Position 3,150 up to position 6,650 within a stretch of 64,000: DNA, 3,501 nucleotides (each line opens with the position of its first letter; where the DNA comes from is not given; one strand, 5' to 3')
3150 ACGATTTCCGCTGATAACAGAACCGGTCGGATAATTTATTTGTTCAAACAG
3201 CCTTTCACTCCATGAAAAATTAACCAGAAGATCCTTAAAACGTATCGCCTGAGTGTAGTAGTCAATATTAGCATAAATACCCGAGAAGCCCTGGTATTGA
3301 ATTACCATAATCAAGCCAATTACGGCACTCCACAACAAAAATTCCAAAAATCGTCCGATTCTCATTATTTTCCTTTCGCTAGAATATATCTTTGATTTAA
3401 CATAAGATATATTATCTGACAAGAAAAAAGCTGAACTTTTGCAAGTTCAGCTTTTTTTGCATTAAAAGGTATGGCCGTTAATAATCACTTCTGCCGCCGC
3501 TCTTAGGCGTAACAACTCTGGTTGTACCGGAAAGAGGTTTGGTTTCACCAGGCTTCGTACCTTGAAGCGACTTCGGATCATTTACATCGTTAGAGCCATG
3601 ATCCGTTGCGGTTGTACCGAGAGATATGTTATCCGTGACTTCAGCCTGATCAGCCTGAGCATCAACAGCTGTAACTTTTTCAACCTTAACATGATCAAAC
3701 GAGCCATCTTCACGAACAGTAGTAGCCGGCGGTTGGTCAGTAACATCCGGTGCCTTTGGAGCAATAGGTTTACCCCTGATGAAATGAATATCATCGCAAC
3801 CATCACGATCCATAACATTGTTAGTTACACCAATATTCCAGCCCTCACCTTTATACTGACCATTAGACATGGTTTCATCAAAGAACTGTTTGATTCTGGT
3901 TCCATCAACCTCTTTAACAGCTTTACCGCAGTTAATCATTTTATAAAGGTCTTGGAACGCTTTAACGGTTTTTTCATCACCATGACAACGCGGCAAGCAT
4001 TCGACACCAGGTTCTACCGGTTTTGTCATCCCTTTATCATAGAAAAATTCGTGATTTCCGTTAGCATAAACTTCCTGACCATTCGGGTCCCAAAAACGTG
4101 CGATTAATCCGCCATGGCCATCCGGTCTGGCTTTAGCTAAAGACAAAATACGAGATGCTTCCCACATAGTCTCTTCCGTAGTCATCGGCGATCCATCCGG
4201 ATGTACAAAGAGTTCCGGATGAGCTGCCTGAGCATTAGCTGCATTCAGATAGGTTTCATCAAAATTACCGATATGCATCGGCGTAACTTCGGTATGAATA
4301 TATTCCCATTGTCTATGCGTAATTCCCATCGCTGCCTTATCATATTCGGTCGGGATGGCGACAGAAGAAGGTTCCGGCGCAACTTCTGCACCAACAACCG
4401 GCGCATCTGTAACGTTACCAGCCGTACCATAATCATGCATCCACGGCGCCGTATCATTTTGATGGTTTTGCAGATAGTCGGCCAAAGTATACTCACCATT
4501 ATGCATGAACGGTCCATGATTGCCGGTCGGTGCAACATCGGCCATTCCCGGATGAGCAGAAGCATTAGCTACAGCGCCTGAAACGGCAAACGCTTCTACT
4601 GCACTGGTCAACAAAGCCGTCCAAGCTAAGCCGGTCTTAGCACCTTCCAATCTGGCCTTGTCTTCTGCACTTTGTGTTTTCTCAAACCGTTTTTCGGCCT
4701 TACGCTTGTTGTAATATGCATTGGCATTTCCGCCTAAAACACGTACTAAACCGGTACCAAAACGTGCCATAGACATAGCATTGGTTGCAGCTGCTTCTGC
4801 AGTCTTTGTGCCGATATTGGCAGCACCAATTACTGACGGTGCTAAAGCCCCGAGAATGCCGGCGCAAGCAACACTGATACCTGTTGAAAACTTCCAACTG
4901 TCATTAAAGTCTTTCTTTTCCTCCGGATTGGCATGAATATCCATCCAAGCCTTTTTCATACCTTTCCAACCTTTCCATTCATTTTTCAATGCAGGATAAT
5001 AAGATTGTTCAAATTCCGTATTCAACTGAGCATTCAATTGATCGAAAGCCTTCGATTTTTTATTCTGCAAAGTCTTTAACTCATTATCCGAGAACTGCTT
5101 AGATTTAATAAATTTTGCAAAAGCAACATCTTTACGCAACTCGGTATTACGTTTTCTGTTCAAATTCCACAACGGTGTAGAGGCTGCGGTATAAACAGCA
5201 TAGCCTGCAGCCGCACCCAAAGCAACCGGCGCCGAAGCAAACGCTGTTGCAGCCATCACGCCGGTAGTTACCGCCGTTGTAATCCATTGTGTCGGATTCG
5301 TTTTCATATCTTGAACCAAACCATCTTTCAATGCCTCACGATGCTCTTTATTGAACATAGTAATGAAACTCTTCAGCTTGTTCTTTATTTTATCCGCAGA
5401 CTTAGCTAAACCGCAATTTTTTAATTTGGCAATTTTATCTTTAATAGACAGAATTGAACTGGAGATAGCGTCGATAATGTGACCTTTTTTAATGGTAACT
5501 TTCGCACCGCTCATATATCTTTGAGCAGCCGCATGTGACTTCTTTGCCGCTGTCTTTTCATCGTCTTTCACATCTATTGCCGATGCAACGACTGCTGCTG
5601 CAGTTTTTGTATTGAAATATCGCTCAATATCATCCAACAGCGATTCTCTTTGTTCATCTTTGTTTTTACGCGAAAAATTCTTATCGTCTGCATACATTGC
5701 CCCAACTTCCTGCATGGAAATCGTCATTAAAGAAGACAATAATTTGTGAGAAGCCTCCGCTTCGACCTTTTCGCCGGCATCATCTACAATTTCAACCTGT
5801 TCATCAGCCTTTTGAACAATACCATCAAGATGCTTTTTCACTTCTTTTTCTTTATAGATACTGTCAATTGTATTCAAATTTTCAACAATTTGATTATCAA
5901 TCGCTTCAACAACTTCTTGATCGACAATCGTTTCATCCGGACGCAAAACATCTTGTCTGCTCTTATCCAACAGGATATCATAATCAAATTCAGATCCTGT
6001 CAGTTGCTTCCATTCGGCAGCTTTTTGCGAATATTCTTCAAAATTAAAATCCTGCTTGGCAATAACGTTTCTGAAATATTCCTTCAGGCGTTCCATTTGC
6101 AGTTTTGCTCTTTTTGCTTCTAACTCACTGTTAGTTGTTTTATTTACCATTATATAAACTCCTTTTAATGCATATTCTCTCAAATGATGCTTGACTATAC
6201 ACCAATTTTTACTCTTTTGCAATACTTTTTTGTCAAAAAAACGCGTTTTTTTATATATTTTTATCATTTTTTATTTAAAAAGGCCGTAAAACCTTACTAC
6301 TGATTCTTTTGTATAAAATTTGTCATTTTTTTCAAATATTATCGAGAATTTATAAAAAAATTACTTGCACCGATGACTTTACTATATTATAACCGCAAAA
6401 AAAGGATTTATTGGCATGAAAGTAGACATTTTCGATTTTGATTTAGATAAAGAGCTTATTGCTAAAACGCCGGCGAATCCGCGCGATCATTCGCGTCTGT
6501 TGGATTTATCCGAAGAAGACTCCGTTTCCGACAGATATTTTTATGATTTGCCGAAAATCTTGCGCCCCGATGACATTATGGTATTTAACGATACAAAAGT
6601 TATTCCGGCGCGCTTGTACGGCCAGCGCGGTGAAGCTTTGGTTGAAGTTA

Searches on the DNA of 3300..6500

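Call 87: search_rna_families(source=window, start=3300, end=6500, threshold=evalue, max_evalue=1)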
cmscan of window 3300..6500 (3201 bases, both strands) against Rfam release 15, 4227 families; matches with E-value up to 1: 3.
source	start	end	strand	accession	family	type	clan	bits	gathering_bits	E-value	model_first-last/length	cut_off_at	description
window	3384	3452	-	RF02843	RefA5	Gene; antisense;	-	31.2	91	0.002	1-68/68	no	Enterococcus sRNA A5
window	3374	3464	+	RF02059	STnc50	Gene; sRNA;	-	24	55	0.62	1-84/84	no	Salmonella enterica sRNA STnc40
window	3915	3982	-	RF01141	sR18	Gene; snRNA; snoRNA; CD-box;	-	19.6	45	0.27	1-56/56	no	Small nucleolar RNA sR18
